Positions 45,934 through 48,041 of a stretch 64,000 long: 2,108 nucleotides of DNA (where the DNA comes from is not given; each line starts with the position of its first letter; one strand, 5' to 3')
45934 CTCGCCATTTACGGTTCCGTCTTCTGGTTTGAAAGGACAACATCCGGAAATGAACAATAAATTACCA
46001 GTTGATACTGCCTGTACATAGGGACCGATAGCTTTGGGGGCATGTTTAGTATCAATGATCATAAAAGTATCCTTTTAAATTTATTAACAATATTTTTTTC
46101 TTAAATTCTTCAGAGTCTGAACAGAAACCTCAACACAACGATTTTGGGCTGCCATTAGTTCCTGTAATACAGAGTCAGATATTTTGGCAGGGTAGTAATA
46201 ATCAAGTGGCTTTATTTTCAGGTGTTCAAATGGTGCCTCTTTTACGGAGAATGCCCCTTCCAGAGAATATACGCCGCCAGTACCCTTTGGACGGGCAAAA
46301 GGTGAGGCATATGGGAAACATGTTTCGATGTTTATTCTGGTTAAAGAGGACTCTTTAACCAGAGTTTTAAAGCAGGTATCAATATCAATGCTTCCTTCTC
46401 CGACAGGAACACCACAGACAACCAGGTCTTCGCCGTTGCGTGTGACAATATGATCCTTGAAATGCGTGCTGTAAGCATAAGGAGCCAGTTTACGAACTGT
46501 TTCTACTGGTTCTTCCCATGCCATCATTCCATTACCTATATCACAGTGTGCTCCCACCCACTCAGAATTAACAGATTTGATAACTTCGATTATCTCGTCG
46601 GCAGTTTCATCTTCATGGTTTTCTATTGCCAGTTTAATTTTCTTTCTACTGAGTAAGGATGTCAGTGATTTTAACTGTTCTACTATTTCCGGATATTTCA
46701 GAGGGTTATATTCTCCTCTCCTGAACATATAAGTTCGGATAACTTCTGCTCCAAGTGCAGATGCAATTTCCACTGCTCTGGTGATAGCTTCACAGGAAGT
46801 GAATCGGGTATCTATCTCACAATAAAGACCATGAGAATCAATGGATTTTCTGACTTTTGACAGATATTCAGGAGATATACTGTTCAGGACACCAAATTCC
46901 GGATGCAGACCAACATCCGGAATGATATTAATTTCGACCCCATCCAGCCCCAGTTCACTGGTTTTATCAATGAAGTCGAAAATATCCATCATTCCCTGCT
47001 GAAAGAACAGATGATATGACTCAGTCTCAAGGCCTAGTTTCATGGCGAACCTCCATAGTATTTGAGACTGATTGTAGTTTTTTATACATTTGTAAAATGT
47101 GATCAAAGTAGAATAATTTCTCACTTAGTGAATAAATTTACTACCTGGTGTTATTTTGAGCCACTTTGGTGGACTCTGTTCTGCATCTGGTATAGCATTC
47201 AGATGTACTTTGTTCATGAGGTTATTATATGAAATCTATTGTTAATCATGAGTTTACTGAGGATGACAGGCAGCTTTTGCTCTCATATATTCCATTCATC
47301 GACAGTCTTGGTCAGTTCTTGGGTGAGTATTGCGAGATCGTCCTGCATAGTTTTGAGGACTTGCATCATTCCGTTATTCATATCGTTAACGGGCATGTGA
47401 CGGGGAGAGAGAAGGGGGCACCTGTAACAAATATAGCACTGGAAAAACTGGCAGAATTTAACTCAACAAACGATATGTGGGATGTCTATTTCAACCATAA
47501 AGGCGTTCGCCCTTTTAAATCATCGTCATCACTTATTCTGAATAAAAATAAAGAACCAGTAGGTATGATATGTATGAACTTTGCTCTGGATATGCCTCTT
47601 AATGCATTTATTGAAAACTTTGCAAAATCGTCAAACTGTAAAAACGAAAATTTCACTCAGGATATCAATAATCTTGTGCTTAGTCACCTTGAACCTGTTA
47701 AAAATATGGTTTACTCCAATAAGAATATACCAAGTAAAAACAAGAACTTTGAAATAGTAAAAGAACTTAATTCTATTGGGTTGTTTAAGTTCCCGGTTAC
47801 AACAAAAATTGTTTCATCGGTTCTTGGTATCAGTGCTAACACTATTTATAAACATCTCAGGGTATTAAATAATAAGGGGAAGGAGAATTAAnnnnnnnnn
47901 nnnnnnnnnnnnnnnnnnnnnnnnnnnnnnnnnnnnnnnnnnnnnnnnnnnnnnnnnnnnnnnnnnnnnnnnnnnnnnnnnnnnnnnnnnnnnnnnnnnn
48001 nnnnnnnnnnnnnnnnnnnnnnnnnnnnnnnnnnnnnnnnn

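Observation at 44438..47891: MFS transporter - RidA - sugar phosphate isomerase/epimerase operon with divergent YheO-like regulator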

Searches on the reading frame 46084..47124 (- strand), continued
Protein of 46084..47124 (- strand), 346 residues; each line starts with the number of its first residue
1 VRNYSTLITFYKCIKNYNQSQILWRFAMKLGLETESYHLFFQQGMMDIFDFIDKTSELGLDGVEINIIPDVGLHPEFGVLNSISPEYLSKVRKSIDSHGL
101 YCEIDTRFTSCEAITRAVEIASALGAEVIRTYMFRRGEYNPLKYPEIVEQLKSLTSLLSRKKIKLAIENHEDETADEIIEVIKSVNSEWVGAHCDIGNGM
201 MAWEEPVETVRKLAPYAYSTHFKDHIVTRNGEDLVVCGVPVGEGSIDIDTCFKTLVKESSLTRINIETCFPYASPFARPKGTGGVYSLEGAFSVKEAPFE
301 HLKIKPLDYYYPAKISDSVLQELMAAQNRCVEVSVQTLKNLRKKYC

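Call 61: search_protein_families(proteins=[L022:1331-2485:+, L022:2437-4110:+, L022:4115-4951:+, L022:4963-6141:+, L022:6138-7196:+, L087:3432-4685:+, L087:9443-10174:+, L079:5110-6306:+, L051:7235-7966:+], library=ncbifam, max_evalue=0.000001)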
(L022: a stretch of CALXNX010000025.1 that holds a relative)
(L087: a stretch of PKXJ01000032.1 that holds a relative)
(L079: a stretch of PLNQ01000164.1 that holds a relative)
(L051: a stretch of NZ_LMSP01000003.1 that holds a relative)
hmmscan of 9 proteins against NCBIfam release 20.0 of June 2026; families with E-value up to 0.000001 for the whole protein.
L022:1331-2485:+ (384 aa): 22 families
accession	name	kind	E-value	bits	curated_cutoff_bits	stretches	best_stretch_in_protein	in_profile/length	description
TIGR00543.1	isochor_syn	subfamily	1e-53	182.8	224.75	1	116-383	74-348/349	isochorismate synthase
NF005459.0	PRK07054.1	equivalog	2.6e-40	138.9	475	1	123-382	184-454/476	isochorismate synthase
TIGR00553.1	pabB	equivalog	4.8e-28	98.3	328.4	1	113-379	51-328/329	aminodeoxychorismate synthase component I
NF005380.0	PRK06923.1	equivalog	3e-23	82.7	486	1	193-380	188-385/399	isochorismate synthase DhbC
NF005698.0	PRK07508.1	equivalog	5e-23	81.2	452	1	116-380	97-375/383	aminodeoxychorismate synthase component I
TIGR00564.1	trpE_most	equivalog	1.6e-22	80.2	517.7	1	272-381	341-451/455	anthranilate synthase component I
TIGR01824.1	PabB-clade2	equivalog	1.9e-22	80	408.55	1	121-380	82-355/355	aminodeoxychorismate synthase, component I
TIGR01820.1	TrpE-arch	equivalog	1.2e-20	74.3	512.05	1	273-381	336-445/449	anthranilate synthase component I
NF011588.0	PRK15012.1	equivalog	1.3e-19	70.4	488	1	147-384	182-428/431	isochorismate synthase MenF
TIGR03494.1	salicyl_syn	equivalog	1.2e-18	67.2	325.15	1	137-381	164-420/425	salicylate synthase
NF011591.0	PRK15016.1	equivalog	1.7e-17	63.6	624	1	193-380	188-384/391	isochorismate synthase EntC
NF010089.0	PRK13574.1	equivalog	8e-16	58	527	1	273-381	306-415/421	anthranilate synthase component I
NF004530.0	PRK05877.1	equivalog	1.1e-15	57.7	383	1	198-375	224-406/425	aminodeoxychorismate synthase component I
NF005486.0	PRK07093.1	equivalog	4e-15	55.8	275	1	196-377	128-318/323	aminodeoxychorismate synthase component I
NF006563.0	PRK09070.1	equivalog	5.8e-14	51.6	514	1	273-378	332-438/447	aminodeoxychorismate synthase component I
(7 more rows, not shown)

L022:2437-4110:+ (557 aa): 20 families
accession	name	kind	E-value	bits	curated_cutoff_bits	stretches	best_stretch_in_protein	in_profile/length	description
TIGR00173.1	menD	equivalog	2e-89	300.8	244.2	1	25-429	4-434/435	2-succinyl-5-enolpyruvyl-6-hydroxy-3-cyclohexene-1-carboxylic-acid synthase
NF005485.1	PRK07092.1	equivalog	6.3e-20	71.5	493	1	28-540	8-519/523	benzoylformate decarboxylase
NF006016.1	PRK08155.1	equivalog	7.1e-19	67.6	870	1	27-202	9-178/554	acetolactate synthase large subunit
NF005712.0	PRK07524.1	subfamily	8.7e-18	64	500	1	21-527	5-518/536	5-guanidino-2-oxopentanoate decarboxylase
NF005470.0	PRK07064.1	equivalog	2.2e-12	46.8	495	0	29-228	13-214/552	thiamine pyrophosphate-binding protein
NF006122.0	PRK08266.1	subfamily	2.7e-12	46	571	1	27-468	10-456/543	hypothetical protein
NF005713.0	PRK07525.1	subfamily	4e-12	45.3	620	1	28-206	13-182/592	sulfoacetaldehyde acetyltransferase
NF004516.0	PRK05858.1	equivalog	1.6e-11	43.4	587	1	27-225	17-215/548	acetolactate synthase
NF005228.0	PRK06725.1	equivalog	2.2e-10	39.4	991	0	26-186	21-174/571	acetolactate synthase large subunit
TIGR00118.1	acolac_lg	equivalog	4.8e-10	38.5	538.35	0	28-185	8-158/557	biosynthetic-type acetolactate synthase large subunit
NF008431.0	PRK11269.1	equivalog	5.9e-10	38.3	791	1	27-187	10-165/591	glyoxylate carboligase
TIGR03457.1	sulphoacet_xsc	equivalog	4.5e-09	35.2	676.4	1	29-199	10-171/579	sulfoacetaldehyde acetyltransferase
NF006524.0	PRK08978.1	equivalog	9.4e-09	34.1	738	0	27-185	7-158/548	acetolactate synthase 2 catalytic subunit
NF006203.0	PRK08327.1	equivalog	1.1e-08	34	456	0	26-128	14-121/571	thiamine pyrophosphate-requiring protein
NF006581.0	PRK09107.1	equivalog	2.4e-08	32.7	974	0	27-186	17-170/595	acetolactate synthase 3 large subunit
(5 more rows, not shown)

L022:4115-4951:+ (278 aa): 70 families (the best 25 are shown)
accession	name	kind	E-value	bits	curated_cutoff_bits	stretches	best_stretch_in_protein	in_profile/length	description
NF005637.0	PRK07396.1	equivalog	2e-140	466.9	380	1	9-278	4-273/273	1,4-dihydroxy-2-naphthoyl-CoA synthase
TIGR01929.1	menB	equivalog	2e-124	414.3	342.7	1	18-272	2-257/259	1,4-dihydroxy-2-naphthoyl-CoA synthase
NF006186.0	PRK08321.1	equivalog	3e-87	293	378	1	25-276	32-300/302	1,4-dihydroxy-2-naphthoyl-CoA synthase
TIGR03210.1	badI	equivalog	9.7e-87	290.5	467.6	1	17-272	1-254/256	2-ketocyclohexanecarboxyl-CoA hydrolase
NF004475.0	PRK05809.1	subfamily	5.2e-47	160.5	394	1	16-272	2-258/260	short-chain-enoyl-CoA hydratase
NF051848.1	EnCoAHydtEchA19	equivalog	8e-47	159.9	400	1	30-272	12-256/258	enoyl-CoA hydratase EchA19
NF005802.0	PRK07657.1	equivalog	1.5e-46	159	363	1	19-272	4-258/260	enoyl-CoA hydratase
NF004796.0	PRK06144.1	subfamily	1.6e-42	145.8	272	1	17-272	7-260/262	enoyl-CoA hydratase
NF006109.0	PRK08260.1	subfamily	5.9e-42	143.9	320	1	16-273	2-277/296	enoyl-CoA hydratase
NF004517.0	PRK05862.1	equivalog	6.1e-42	143.9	396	1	16-272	2-255/257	enoyl-CoA hydratase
NF004857.0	PRK06210.1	equivalog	1.3e-41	142.9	341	1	15-273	5-274/275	enoyl-CoA hydratase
NF006699.0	PRK09245.1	subfamily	5.3e-41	140.6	354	1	27-272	12-264/266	crotonase/enoyl-CoA hydratase family protein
NF004781.0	PRK06127.1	subfamily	2.4e-40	138.9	291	1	18-272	11-267/269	enoyl-CoA hydratase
NF006008.0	PRK08139.1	equivalog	1.3e-39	136.4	313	1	20-272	13-264/266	enoyl-CoA hydratase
NF006007.0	PRK08138.1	subfamily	2.5e-39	135.2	355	1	26-272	16-259/261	enoyl-CoA hydratase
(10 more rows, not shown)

L022:4963-6141:+ (392 aa): 12 families
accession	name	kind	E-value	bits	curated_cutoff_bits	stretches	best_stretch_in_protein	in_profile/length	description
TIGR01927.1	menC_gam_Gplu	equivalog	1.6e-31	109.8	130.55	1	17-353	10-298/307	o-succinylbenzoate synthase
NF002739.0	PRK02714.1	equivalog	8.3e-28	97.8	259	1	109-355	71-308/320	o-succinylbenzoate synthase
NF003473.0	PRK05105.1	equivalog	1.2e-26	93.5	236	1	26-357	27-309/331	o-succinylbenzoate synthase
NF002782.0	PRK02901.1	equivalog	1.8e-22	79.7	288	1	149-369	74-290/328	o-succinylbenzoate synthase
TIGR02534.1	mucon_cyclo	subfamily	8e-19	67.9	334.95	1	166-339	147-315/368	muconate/chloromuconate family cycloisomerase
TIGR01928.1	menC_lowGC_arch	equivalog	2.9e-18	66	200.65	1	162-327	131-289/325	o-succinylbenzoate synthase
NF041118.1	A_G_epim_Thtga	equivalog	1.3e-14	54.1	500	1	119-340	92-311/341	L-Ala-D/L-Glu epimerase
NF042940.1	racemase_DgcA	equivalog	6e-14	52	400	1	162-332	124-282/323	N-acetyl-D-Glu racemase DgcA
NF047820.1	TalGalacDh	equivalog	1.8e-09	37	500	1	166-312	153-297/371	L-talarate/galactarate dehydratase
NF040866.1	AraD_Arch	equivalog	4.2e-09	35.9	650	1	173-276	157-261/372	arabinonate dehydratase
NF043002.1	HProlDhtase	equivalog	3e-08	32.9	500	1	165-333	144-306/366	cis-3-hydroxy-L-proline dehydratase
NF011708.0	PRK15129.1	equivalog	1.1e-07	31.2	343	0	162-326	127-281/321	L-Ala-D/L-Glu epimerase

L022:6138-7196:+ (352 aa): 27 families (the best 25 are shown)
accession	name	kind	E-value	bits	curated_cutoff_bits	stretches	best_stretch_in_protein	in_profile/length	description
NF005877.1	PRK07824.1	equivalog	1.7e-29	103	345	1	32-343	45-360/362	o-succinylbenzoate--CoA ligase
TIGR01923.1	menE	equivalog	8.8e-21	74.3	330.15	1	31-200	115-274/442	o-succinylbenzoate--CoA ligase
NF004837.0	PRK06187.1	subfamily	1.7e-18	66.2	476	2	32-198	173-335/531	long-chain-fatty-acid--CoA ligase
NF005660.0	PRK07445.1-2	equivalog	2.2e-18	66.3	525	1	28-345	69-390/397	O-succinylbenzoic acid--CoA ligase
NF006539.0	PRK09029.1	equivalog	3.8e-17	62.3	494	1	35-347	141-453/458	o-succinylbenzoate--CoA ligase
TIGR03098.1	ligase_PEP_1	hypoth_equivalog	2.1e-14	52.9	592.35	1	229-342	395-515/517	acyl-CoA ligase (AMP-forming), exosortase A system-associated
NF002966.0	PRK03640.1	equivalog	5e-14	51.8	556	0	35-191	147-295/483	o-succinylbenzoate--CoA ligase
NF005714.0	PRK07529.1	subfamily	6.4e-14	51.2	632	1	31-196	220-385/640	acyl-CoA synthetase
NF005662.0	PRK07445.1-4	equivalog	1.4e-13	50.3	640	1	5-347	99-463/467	O-succinylbenzoic acid--CoA ligase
TIGR01733.1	AA-adenyl-dom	subfamily_domain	1.7e-12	46.9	317.4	1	31-203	122-290/409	amino acid adenylation domain-containing protein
NF004511.1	PRK05852.1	equivalog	5.7e-12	45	650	1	224-343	376-502/505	FadD7 family fatty acid--CoA ligase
NF005858.0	PRK07787.1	subfamily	8.8e-12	44.2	575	0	30-221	130-314/471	acyl-CoA synthetase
TIGR02372.1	4_coum_CoA_lig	equivalog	1.4e-11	43.7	334.7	1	32-336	98-385/386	4-coumarate--CoA ligase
NF006181.0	PRK08314.1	subfamily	2.3e-10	39.4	705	0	34-197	209-367/563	long-chain-fatty-acid--CoA ligase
NF052269.1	Staph_lig_FadD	equivalog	3.9e-09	35.4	650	0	225-346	366-494/499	long-chain-fatty-acid--CoA ligase FadD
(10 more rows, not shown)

L087:3432-4685:+ (417 aa): 2 families
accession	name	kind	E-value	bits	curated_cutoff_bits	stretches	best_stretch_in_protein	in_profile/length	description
TIGR03227.1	PhnS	equivalog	4.3e-08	32.4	395.3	1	110-252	48-184/360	2-aminoethylphosphonate ABC transporter substrate-binding protein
NF011620.1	PRK15046.1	equivalog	8.9e-08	31.3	310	1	108-224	36-149/334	2-aminoethylphosphonate ABC transporter substrate-binding protein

L087:9443-10174:+ (243 aa): 0 families

L079:5110-6306:+ (398 aa): 22 families
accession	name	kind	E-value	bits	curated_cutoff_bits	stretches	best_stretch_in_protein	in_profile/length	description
NF042972.1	AcrlCoAredClosAcrC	equivalog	5.4e-103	344.6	640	1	10-391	1-377/378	acryloyl-CoA reductase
NF043006.1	CyhCrbnylCoADH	equivalog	4.5e-81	272.8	650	1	16-390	6-375/380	cyclohexane-1-carbonyl-CoA dehydrogenase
NF042439.1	SulpropCoADesulf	equivalog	2.1e-80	270.3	600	1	22-393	1-373/379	3-sulfinopropanoyl-CoA desulfinase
NF045552.1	GlutCoADH_Des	equivalog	7.8e-75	252.4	470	1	10-392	1-381/387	glutaryl-CoA dehydrogenase Acd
NF058590.1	AcCoDHFadEBacil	equivalog_domain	5.1e-62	210.2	600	1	13-387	20-407/586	acyl-CoA dehydrogenase FadE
NF008997.0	PRK12341.1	equivalog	1.6e-57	195.3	537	1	10-391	1-377/382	acyl-CoA dehydrogenase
NF053553.1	prodigi_MBC_PigA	equivalog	1.6e-55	188.8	500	1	10-389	1-378/381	prodigiosin MBC biosynthesis dehydrogenase PigA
TIGR03207.1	cyc_hxne_CoA_dh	equivalog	1.4e-53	181.9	575.35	1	15-388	2-369/372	cyclohexanecarboxyl-CoA dehydrogenase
NF045652.1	ProlPCPDhRedW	equivalog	2.8e-52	177.8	650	1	18-389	4-372/376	L-prolyl-[peptidyl-carrier protein] dehydrogenase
NF002885.1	PRK03354.1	equivalog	1.3e-48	166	540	1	10-391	1-374/378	crotonobetainyl-CoA dehydrogenase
NF052270.1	Staph_DH_FadE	equivalog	3.8e-43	147.7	600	1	7-393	14-396/400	acyl-CoA dehydrogenase FadE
TIGR03203.1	pimD_small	equivalog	9e-28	97.4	652.7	1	11-377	1-360/378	pimeloyl-CoA dehydrogenase small subunit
NF049984.1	Rv1679_FadE16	equivalog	2.3e-27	96.2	600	1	34-395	13-370/371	Rv1679 family acyl-CoA dehydrogenase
TIGR04022.1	sulfur_SfnB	equivalog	2.1e-24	86.1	430.9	1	25-374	14-364/391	SfnB family sulfur acquisition oxidoreductase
NF007000.1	PRK09463.1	subfamily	3.6e-23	81.8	600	1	44-354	72-396/726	acyl-CoA dehydrogenase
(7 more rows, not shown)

L051:7235-7966:+ (243 aa): 2 families
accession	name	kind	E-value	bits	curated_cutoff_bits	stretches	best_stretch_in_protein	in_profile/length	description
NF007431.0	PRK09977.1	equivalog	1.6e-50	171.7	214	1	16-237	4-213/215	MgtC/SapB family protein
NF011912.0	PRK15385.1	equivalog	1e-30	106.8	255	1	19-147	12-131/231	MgtC family protein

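Call 88: search_protein_representatives(alignment_id=A1)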
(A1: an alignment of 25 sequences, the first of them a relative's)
Query: 25 sequences, 317 profile positions. Proteins with E-value up to 0.001 (for the whole library): 3249; up to 1e-10: 1293; up to 1e-30: 80. The best 150 are listed.
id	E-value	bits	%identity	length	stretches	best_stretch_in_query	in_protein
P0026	1.4e-146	503.9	-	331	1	1-316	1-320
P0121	3.7e-113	394.2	-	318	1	1-313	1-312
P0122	4.7e-111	387.2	-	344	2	109-311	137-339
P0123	2.3e-107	375.1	-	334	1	1-316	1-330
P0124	8.1e-98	343.7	-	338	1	1-310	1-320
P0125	3.2e-97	341.8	-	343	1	3-315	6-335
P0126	6.4e-95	334.2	-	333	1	1-313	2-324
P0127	3.3e-94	331.9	-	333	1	1-314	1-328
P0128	1.4e-93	329.8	-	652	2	1-252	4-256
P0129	3.3e-89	315.5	-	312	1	1-314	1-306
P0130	3.9e-88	311.9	-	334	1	2-315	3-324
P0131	1.4e-83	296.9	-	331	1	1-315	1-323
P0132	2.3e-72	260.1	-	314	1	1-312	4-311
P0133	2.6e-70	253.4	-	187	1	137-315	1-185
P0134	3.5e-70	252.9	-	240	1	95-315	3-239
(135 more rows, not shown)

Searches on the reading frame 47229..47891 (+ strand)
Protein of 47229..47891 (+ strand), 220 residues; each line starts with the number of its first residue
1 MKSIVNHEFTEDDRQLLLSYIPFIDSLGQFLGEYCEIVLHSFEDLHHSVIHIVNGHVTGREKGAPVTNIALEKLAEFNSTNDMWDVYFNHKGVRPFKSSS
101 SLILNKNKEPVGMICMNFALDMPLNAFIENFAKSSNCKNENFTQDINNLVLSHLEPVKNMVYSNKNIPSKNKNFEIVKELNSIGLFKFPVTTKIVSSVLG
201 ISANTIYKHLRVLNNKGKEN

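Call 3: search_protein_families(proteins=[window:47229-47891:+], library=ncbifam, max_evalue=0.01)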
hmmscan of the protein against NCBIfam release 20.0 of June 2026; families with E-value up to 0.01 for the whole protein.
window:47229-47891:+ (220 aa): 0 families

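Call 9: profile_search(protein=window:47229-47891:+)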
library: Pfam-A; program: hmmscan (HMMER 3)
A. the first sequence (220 residues): domains with independent E <= 10: 6; with E <= 0.001: 2
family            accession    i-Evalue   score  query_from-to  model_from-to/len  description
PAS_6             PF08348.17    1.4e-31   109.2      19-125         3-111/115  YheO-like PAS domain
HTH_22            PF13309.12    3.2e-12    46.7     154-211         2-63/63  HTH domain
HTH_10            PF04967.18       0.08    13.2     189-213        21-47/53  HTH DNA binding domain
TrmB              PF01978.25      0.081    13.2     189-217        22-50/68  Sugar-specific transcriptional regulator TrmB
HTH_20            PF12840.13       0.11    12.9     191-213        20-42/51  Helix-turn-helix domain
Sulphotransf      PF09037.16       0.48    10.3      74-141       168-236/244  Stf0 sulphotransferase
